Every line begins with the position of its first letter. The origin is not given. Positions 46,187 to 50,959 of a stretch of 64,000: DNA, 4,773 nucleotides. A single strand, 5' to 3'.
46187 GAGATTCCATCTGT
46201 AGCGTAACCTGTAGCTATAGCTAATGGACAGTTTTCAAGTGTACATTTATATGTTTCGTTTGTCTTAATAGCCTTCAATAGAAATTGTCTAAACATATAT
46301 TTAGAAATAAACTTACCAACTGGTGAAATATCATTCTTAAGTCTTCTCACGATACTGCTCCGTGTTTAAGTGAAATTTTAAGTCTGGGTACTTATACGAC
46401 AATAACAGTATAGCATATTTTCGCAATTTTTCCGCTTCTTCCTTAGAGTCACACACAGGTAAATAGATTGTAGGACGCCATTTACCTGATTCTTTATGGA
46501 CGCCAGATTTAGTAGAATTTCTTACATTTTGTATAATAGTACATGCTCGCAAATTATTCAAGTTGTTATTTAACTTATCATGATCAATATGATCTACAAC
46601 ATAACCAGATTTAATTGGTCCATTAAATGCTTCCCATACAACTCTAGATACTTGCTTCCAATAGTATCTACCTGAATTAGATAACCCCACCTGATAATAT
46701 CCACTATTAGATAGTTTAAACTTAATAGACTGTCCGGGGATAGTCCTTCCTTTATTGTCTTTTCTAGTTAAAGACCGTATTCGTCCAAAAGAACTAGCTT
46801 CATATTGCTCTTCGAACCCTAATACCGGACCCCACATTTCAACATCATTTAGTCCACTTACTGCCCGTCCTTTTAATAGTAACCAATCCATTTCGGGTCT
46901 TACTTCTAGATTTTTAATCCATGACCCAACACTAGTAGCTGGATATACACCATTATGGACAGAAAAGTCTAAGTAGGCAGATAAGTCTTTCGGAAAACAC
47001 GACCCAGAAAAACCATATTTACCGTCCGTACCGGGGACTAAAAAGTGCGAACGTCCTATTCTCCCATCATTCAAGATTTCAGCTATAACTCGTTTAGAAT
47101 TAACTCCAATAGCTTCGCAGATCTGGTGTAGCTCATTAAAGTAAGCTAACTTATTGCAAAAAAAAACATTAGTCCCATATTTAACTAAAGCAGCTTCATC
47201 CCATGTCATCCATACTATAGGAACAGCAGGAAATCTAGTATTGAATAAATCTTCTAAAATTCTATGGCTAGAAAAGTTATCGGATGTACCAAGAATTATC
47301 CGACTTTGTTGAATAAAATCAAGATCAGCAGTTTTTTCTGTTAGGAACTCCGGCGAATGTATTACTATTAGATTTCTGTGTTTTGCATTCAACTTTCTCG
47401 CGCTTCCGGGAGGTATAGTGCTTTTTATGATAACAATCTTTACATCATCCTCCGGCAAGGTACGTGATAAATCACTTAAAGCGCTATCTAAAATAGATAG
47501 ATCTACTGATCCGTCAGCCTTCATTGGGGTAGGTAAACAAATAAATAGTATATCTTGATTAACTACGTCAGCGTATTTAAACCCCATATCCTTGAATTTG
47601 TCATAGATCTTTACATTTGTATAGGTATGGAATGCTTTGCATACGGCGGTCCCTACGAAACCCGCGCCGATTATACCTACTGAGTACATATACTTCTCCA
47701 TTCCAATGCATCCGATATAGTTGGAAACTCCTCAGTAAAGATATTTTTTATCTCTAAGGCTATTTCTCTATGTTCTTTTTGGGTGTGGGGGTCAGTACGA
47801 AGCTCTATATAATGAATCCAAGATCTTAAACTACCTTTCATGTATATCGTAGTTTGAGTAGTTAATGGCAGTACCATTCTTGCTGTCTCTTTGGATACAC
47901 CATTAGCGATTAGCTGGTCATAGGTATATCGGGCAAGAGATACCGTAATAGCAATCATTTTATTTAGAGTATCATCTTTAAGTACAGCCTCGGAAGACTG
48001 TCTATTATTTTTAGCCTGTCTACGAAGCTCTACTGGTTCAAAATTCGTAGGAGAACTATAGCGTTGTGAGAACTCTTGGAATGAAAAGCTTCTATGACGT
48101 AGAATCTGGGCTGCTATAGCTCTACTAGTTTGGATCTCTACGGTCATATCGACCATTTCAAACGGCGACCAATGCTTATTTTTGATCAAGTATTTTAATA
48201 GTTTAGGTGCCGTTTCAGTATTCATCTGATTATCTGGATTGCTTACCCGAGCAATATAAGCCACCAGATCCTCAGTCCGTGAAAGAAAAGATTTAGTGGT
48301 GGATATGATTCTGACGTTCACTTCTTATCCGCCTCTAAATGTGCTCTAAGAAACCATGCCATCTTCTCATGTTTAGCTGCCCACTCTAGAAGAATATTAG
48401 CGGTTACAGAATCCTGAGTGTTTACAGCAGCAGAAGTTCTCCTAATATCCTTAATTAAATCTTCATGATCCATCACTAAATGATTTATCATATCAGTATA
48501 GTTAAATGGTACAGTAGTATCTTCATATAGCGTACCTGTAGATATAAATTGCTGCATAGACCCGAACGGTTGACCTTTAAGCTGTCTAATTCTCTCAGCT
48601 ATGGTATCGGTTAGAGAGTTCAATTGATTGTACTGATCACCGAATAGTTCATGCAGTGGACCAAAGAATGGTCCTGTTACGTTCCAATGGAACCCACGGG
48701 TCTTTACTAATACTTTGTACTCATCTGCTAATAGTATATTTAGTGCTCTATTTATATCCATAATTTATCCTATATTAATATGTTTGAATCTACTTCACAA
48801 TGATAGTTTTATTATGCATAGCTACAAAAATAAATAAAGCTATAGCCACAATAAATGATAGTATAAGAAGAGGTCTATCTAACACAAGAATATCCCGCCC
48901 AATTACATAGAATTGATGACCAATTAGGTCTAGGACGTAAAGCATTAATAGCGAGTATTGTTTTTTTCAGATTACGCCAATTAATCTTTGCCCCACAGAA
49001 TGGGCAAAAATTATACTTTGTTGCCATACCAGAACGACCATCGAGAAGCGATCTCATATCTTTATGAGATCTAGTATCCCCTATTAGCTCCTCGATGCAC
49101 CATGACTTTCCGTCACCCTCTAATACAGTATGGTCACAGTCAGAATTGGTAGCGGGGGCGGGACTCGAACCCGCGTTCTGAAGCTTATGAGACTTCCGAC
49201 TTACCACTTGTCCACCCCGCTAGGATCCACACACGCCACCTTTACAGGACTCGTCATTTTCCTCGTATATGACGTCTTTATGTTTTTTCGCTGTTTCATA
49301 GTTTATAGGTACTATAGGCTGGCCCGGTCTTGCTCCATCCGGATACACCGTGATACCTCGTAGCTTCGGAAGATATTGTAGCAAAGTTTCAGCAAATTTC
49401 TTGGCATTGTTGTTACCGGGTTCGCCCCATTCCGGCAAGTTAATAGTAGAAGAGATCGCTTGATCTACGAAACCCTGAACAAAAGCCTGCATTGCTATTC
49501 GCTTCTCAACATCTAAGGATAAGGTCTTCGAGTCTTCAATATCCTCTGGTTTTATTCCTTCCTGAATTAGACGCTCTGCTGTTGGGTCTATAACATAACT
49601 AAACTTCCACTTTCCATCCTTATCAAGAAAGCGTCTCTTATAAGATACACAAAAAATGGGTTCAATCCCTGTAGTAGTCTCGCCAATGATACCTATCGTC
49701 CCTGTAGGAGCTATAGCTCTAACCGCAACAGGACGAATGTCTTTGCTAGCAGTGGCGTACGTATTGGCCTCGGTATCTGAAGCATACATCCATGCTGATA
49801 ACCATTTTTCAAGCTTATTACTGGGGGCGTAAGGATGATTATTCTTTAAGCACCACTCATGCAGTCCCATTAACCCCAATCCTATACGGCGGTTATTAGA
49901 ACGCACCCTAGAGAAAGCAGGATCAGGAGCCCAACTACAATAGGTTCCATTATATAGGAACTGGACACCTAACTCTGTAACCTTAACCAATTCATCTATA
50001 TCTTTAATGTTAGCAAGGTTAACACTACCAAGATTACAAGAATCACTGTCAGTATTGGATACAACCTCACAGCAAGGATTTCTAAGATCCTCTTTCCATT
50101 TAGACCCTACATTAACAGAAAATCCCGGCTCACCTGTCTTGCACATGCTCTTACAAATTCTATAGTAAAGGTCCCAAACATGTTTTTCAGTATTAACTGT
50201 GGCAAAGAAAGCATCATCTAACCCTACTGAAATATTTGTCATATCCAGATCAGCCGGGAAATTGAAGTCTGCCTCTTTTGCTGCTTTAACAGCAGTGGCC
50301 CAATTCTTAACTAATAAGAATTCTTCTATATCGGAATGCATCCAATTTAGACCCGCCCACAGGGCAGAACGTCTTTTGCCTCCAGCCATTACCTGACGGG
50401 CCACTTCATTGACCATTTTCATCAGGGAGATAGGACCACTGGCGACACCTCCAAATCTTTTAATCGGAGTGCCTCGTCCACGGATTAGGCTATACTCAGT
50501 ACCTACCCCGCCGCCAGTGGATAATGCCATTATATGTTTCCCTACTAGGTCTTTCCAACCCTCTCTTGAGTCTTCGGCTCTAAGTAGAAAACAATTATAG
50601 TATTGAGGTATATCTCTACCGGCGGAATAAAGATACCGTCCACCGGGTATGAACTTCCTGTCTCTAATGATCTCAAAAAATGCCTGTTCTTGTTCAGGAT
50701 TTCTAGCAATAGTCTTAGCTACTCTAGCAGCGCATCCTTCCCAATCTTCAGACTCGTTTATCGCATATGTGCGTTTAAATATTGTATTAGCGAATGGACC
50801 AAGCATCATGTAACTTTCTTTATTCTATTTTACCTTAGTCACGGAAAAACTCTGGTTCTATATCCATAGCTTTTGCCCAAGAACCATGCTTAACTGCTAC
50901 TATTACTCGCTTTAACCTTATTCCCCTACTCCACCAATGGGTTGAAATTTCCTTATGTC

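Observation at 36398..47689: Candidate phage-encoded glycan assembly and decoration system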

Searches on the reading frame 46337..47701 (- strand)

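Call 4: search_protein_families(library=pfam, proteins=[window:46337-47701:-], max_evalue=0.01)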
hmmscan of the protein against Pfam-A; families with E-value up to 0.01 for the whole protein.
window:46337-47701:- (454 aa): 4 families
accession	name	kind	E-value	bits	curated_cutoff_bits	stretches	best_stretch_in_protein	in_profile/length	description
PF03721.20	UDPG_MGDP_dh_N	-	8e-20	71.6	27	1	46-145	74-181/187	UDP-glucose/GDP-mannose dehydrogenase family, NAD binding domain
PF13392.12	HNH_3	-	4.6e-17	61.8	24.8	1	350-394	2-46/46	HNH endonuclease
PF00984.24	UDPG_MGDP_dh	-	5.2e-15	55.8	25.4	1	169-252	2-80/94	UDP-glucose/GDP-mannose dehydrogenase family, central domain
PF07463.16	NUMOD4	-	6.5e-12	45.9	23.4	1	288-341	1-49/49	NUMOD4 motif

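Call 11: search_protein_families(library=phrogs, proteins=[window:46337-47701:-], max_evalue=0.001)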
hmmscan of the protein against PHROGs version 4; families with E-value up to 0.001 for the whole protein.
window:46337-47701:- (454 aa): 10 families
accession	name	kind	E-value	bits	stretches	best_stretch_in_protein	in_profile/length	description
phrog_9148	-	other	2.8e-44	152.7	1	45-242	73-269/382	UDP-glucose dehydrogenase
phrog_59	-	DNA, RNA and nucleotide metabolism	1.2e-33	118.2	1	285-417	135-246/423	HNH endonuclease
phrog_1492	-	DNA, RNA and nucleotide metabolism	7.9e-29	102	1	285-407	42-170/414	HNH endonuclease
phrog_99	-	DNA, RNA and nucleotide metabolism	4.7e-26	93.3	1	311-450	127-275/383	HNH endonuclease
phrog_959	-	DNA, RNA and nucleotide metabolism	6.8e-24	85.2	1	288-408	6-118/138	HNH endonuclease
phrog_4578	-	DNA, RNA and nucleotide metabolism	8.2e-14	52.6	1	355-409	18-82/130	HNH endonuclease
phrog_826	-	DNA, RNA and nucleotide metabolism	4.4e-10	40.6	1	333-398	95-160/281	HNH endonuclease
phrog_1891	-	DNA, RNA and nucleotide metabolism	6.8e-10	39.8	1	330-390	147-206/255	HNH endonuclease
phrog_15471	-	DNA, RNA and nucleotide metabolism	8.5e-10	39.8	1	329-403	12-87/183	HNH endonuclease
phrog_3593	-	DNA, RNA and nucleotide metabolism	9.2e-06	26.5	1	353-406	97-150/210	HNH endonuclease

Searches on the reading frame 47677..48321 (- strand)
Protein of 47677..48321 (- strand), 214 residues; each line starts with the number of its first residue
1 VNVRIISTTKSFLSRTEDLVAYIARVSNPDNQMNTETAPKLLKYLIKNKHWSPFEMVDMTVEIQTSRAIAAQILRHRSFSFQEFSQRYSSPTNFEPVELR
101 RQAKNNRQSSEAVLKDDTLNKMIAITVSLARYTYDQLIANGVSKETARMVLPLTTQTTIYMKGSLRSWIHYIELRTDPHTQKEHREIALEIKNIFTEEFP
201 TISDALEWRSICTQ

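Call 4: search_protein_families(library=pfam, proteins=[window:47677-48321:-], max_evalue=0.01)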
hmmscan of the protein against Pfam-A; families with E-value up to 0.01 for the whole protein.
window:47677-48321:- (214 aa): 1 family
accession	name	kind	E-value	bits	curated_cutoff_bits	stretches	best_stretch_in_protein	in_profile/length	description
PF02511.20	Thy1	-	5.9e-49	166.9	24.8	1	14-201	7-191/191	Thymidylate synthase complementing protein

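Call 84: search_solved_structures(query=window:47677-48321:-, max_evalue=0.00001, show_alignments=1)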
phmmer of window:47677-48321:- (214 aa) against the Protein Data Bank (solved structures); distinct sequences matched with E-value up to 0.00001: 21.
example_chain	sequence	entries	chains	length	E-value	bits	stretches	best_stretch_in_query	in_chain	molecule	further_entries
2cfa_A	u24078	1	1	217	2e-60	207.1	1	1-208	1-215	THYMIDYLATE SYNTHASE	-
4fzb_A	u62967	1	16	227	3.7e-60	206.2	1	4-208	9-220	Probable thymidylate synthase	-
2cfa_B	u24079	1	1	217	3.8e-60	206.2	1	1-208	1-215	THYMIDYLATE SYNTHASE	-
6j61_A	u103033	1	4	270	2.7e-28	102.3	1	20-205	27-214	Flavin-dependent thymidylate synthase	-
1kq4_A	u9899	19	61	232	1.6e-21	80.3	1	23-205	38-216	HYPOTHETICAL PROTEIN TM0449 | Thymidylate synthase thyX | Flavin-dependent thymidylate synthase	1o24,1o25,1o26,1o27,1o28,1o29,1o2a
5chp_A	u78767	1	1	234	1.6e-21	80.2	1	23-205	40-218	Thymidylate synthase ThyX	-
3n0b_A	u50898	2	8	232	2.2e-21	79.8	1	23-205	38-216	Thymidylate synthase thyX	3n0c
3g4a_A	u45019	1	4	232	4.1e-21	78.9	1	23-205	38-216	Thymidylate synthase thyX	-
4gtl_A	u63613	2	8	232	4.1e-21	78.9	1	23-205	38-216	Thymidylate synthase thyX | Thymidylate synthase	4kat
8rep_A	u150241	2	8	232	5.6e-21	78.5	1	23-205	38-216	Flavin-dependent thymidylate synthase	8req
3g4c_A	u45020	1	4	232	7.8e-21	78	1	23-205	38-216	Thymidylate synthase thyX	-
4gtc_A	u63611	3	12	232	7.9e-21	78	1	23-205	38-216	Thymidylate synthase thyX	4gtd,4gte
5ios_A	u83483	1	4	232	1.1e-20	77.5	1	23-205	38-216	Thymidylate synthase ThyX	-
5iot_A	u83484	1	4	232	1.1e-20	77.5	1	23-205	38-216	Thymidylate synthase ThyX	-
4kar_A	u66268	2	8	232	2.9e-20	76.2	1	23-205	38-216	Thymidylate synthase | Thymidylate synthase ThyX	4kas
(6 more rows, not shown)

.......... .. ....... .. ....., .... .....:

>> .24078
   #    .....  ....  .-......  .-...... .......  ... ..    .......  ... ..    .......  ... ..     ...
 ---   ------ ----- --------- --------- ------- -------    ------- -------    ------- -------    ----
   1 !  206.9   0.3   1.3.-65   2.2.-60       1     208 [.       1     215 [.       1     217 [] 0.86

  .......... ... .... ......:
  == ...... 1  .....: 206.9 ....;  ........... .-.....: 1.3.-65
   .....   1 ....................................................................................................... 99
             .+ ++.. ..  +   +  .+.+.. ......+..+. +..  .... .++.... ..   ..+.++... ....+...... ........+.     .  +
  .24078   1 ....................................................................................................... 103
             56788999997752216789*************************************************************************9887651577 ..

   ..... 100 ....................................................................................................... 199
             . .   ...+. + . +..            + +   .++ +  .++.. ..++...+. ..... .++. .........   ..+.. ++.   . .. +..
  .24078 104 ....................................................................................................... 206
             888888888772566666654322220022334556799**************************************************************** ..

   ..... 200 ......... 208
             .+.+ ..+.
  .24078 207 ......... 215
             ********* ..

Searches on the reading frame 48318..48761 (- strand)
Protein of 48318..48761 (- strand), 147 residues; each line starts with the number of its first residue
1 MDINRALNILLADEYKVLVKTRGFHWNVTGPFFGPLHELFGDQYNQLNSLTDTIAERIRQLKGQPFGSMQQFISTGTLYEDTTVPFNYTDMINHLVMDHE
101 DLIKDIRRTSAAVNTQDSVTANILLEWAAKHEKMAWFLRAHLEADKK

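Call 4: search_protein_families(library=pfam, proteins=[window:48318-48761:-], max_evalue=0.01)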
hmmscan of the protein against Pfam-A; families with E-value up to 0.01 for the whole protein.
window:48318-48761:- (147 aa): 2 families
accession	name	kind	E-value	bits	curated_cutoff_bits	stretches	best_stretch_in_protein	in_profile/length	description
PF00210.30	Ferritin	-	4e-24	85.6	24.5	1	6-146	3-140/142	Ferritin-like domain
PF19174.5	DUF5856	-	0.0061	18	34.6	1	38-121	11-85/94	Family of unknown function (DUF5856)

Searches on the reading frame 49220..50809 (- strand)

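Call 4: search_protein_families(library=pfam, proteins=[window:49220-50809:-], max_evalue=0.01)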
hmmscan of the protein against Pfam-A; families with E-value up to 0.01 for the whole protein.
window:49220-50809:- (529 aa): 3 families
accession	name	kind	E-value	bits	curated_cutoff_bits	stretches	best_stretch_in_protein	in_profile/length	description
PF02867.20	Ribonuc_red_lgC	-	2.8e-56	191.7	23.9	3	72-210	2-130/523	Ribonucleotide reductase, barrel domain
PF00317.26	Ribonuc_red_lgN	-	1e-07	32.4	28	1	3-66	3-75/77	Ribonucleotide reductase, all-alpha domain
PF21995.1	RNR-II_ins_dom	-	1.2e-06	29.2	27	1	75-137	36-104/107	B12-dependent ribonucleotide reductase, insertion domain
